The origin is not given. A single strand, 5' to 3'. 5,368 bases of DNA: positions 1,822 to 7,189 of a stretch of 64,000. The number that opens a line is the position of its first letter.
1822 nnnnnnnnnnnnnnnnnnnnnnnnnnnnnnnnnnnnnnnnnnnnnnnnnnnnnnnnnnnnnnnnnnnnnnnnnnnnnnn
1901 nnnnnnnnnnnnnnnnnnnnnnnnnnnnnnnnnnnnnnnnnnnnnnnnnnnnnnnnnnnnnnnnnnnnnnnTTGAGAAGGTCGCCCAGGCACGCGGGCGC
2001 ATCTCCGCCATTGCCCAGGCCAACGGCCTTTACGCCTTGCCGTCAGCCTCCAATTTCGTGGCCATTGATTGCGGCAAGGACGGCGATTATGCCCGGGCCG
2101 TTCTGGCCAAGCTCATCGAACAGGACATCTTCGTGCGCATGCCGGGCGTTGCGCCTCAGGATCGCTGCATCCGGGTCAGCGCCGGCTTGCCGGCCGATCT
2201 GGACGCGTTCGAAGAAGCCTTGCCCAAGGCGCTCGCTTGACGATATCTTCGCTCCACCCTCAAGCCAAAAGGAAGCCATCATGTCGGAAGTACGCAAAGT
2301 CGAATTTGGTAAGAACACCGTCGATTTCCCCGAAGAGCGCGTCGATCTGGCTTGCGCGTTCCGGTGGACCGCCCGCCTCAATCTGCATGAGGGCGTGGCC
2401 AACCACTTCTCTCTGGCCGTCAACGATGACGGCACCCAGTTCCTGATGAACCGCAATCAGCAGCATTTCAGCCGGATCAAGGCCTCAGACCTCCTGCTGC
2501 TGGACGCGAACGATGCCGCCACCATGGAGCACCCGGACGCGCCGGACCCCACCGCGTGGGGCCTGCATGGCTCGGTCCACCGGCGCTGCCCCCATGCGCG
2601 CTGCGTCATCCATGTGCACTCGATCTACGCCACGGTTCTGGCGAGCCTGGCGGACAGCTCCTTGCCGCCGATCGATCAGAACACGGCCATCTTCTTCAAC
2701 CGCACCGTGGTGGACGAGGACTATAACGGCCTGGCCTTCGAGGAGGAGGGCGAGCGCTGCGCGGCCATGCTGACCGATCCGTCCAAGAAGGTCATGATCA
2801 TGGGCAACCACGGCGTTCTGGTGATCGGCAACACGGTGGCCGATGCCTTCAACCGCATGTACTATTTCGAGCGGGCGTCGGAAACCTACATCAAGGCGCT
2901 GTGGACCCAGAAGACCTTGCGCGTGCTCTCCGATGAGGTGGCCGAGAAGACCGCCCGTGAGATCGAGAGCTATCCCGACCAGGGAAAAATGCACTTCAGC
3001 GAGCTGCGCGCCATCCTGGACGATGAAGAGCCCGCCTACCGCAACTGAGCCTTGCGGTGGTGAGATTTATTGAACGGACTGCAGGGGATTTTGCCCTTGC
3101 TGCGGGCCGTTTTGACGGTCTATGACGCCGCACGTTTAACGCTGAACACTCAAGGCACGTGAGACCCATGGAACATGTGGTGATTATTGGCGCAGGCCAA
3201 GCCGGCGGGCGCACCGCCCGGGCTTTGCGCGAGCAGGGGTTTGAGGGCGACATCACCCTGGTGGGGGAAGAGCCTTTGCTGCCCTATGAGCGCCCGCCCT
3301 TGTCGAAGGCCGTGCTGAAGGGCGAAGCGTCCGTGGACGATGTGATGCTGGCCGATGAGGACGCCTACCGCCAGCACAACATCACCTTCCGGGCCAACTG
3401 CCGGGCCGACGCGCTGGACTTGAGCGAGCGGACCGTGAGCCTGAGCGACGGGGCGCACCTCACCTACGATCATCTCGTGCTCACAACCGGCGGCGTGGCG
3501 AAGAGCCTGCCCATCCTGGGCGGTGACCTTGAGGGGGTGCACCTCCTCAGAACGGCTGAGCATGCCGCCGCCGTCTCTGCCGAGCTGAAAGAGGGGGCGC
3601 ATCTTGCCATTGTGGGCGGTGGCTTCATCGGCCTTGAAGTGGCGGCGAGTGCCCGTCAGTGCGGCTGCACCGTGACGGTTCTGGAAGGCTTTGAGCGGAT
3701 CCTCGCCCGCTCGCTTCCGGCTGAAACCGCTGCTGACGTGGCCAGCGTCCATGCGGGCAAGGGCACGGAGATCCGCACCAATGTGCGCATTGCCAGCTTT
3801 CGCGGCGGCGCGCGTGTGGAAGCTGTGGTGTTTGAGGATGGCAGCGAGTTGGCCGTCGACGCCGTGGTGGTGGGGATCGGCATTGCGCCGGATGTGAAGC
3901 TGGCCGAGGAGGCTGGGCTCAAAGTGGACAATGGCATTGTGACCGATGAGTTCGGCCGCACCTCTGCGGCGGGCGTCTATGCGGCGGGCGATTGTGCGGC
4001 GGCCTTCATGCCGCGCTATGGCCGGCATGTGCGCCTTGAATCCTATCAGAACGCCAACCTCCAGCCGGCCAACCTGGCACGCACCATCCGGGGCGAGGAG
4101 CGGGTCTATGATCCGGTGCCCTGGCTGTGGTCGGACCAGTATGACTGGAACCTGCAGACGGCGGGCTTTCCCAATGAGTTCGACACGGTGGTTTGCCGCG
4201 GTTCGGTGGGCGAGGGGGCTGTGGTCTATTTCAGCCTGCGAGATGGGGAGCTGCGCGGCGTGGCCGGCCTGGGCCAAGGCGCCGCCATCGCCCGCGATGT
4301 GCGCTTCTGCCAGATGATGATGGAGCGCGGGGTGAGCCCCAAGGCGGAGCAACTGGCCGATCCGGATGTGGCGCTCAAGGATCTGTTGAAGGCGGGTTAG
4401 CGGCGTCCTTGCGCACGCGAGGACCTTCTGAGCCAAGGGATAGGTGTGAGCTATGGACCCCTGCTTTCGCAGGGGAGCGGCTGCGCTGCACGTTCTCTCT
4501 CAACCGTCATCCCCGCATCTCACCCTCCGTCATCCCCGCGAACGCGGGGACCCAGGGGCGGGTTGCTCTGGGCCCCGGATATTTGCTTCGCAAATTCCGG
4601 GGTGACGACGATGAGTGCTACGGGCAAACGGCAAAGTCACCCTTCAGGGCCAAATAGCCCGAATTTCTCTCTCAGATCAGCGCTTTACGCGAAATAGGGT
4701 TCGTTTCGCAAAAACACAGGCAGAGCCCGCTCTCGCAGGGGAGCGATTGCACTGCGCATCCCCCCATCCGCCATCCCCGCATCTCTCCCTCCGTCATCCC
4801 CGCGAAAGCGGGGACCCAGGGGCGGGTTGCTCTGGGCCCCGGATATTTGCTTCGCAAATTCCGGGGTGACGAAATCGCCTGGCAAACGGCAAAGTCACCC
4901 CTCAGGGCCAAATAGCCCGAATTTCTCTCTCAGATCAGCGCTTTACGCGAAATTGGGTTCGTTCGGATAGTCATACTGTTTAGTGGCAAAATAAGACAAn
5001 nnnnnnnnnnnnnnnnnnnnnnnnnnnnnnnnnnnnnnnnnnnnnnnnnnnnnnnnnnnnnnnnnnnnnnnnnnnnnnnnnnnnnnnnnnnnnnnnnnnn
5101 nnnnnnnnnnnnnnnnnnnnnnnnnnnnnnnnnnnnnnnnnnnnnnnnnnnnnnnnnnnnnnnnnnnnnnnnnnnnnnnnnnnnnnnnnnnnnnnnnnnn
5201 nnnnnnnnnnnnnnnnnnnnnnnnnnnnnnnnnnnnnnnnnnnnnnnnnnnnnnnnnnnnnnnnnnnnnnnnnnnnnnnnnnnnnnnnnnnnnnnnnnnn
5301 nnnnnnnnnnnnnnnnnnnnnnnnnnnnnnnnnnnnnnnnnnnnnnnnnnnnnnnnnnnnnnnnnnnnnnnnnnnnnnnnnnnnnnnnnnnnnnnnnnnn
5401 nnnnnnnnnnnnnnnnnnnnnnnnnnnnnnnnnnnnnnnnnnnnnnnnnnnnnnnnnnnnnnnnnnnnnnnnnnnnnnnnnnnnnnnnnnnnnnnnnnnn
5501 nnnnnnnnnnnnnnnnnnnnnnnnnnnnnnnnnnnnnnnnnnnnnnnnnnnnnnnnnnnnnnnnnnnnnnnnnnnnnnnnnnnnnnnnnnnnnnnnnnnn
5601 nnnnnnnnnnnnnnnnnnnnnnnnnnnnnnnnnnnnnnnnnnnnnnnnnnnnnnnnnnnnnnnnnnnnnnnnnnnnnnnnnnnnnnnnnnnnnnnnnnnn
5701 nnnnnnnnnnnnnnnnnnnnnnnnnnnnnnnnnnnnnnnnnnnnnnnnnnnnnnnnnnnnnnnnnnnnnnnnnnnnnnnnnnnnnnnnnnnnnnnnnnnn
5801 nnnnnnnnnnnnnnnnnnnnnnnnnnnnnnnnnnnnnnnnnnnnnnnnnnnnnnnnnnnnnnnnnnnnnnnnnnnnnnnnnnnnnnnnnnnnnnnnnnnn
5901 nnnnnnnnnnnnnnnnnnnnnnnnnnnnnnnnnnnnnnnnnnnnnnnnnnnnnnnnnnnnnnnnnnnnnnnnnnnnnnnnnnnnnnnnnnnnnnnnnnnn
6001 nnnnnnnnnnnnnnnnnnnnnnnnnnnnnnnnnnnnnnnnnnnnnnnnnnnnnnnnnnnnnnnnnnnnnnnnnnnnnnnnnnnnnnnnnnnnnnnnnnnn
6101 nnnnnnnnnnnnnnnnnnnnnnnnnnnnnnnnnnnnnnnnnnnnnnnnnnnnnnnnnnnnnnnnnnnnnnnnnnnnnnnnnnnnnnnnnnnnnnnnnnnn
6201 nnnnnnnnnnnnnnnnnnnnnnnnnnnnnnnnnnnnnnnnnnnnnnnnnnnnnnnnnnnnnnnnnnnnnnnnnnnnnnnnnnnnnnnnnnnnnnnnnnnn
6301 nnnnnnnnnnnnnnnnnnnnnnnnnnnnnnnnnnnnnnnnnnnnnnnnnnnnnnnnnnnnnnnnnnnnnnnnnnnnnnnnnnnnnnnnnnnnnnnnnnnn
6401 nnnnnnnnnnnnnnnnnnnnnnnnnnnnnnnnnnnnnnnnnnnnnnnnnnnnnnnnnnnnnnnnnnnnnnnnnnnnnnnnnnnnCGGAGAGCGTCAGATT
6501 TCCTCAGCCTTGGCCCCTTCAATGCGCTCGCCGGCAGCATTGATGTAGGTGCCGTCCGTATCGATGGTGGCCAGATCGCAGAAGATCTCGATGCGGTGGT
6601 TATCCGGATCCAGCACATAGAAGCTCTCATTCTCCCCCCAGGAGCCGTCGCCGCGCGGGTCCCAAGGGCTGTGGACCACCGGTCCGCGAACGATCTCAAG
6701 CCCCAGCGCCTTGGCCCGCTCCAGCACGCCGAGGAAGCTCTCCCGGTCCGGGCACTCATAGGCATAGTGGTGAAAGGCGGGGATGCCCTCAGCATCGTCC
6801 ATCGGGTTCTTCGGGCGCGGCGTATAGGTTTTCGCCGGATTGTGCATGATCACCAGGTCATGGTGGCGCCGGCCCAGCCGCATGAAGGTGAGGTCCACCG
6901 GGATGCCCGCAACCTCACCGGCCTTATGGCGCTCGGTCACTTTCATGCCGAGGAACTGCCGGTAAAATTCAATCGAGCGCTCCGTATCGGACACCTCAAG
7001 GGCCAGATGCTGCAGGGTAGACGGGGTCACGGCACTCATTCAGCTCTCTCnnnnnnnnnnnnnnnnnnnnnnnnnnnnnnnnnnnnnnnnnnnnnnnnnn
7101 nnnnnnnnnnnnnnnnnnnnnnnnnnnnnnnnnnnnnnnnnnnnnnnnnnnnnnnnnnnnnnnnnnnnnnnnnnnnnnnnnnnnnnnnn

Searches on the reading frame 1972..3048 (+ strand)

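Call 25: search_protein_families(library=pfam, proteins=[window:1972-3048:+], max_evalue=0.00001)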
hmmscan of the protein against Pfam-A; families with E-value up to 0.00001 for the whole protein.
window:1972-3048:+ (358 aa): 1 family
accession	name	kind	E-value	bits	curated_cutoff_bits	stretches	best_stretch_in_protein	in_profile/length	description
PF00596.27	Aldolase_II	-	6.1e-42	144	22.2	1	125-307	2-183/183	Class II Aldolase and Adducin N-terminal domain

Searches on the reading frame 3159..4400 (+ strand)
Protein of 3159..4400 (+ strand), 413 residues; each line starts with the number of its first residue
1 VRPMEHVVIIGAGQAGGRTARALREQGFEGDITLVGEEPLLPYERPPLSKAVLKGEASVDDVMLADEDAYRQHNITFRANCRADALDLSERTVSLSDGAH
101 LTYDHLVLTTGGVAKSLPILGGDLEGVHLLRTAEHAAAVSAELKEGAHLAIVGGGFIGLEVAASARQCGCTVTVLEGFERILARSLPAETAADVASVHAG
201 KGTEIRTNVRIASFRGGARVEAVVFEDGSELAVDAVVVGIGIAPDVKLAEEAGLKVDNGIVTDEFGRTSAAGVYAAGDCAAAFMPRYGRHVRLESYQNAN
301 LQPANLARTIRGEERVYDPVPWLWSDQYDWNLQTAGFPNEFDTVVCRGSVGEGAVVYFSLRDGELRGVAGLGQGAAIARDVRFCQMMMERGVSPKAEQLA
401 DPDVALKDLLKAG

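Call 25: search_protein_families(library=pfam, proteins=[window:3159-4400:+], max_evalue=0.00001)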
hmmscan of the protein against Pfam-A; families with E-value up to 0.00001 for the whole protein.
window:3159-4400:+ (413 aa): 5 families
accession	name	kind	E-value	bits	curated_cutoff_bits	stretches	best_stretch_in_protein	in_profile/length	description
PF07992.20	Pyr_redox_2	-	4e-64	217.3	26.1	1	6-299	2-287/291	Pyridine nucleotide-disulphide oxidoreductase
PF14759.12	Reductase_C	-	1.6e-23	83.4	25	1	322-410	1-85/85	Reductase C-terminal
PF00070.33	Pyr_redox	-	4.7e-17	62.7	22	1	148-228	1-82/82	Pyridine nucleotide-disulphide oxidoreductase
PF03486.20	HI0933_like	-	9.3e-07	29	50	0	68-136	117-186/244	HI0933-like protein Rossmann domain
PF01266.30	DAO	-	9.7e-07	29.1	27.9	0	149-178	2-31/353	FAD dependent oxidoreductase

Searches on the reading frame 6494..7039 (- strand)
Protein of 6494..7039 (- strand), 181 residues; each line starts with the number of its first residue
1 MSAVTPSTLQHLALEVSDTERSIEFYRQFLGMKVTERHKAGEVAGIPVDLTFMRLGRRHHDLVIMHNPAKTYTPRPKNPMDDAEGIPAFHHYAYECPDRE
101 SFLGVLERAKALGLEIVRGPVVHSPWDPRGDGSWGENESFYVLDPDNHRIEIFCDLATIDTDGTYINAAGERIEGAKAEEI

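Call 25: search_protein_families(library=pfam, proteins=[window:6494-7039:-], max_evalue=0.00001)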
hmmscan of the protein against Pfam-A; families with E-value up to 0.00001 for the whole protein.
window:6494-7039:- (181 aa): 2 families
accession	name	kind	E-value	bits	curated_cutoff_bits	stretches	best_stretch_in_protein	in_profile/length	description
PF00903.31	Glyoxalase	-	2.9e-17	63.6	20.6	1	9-152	2-121/121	Glyoxalase/Bleomycin resistance protein/Dioxygenase superfamily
PF13669.12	Glyoxalase_4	-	1.4e-06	29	27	1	10-117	1-94/109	Glyoxalase/Bleomycin resistance protein/Dioxygenase superfamily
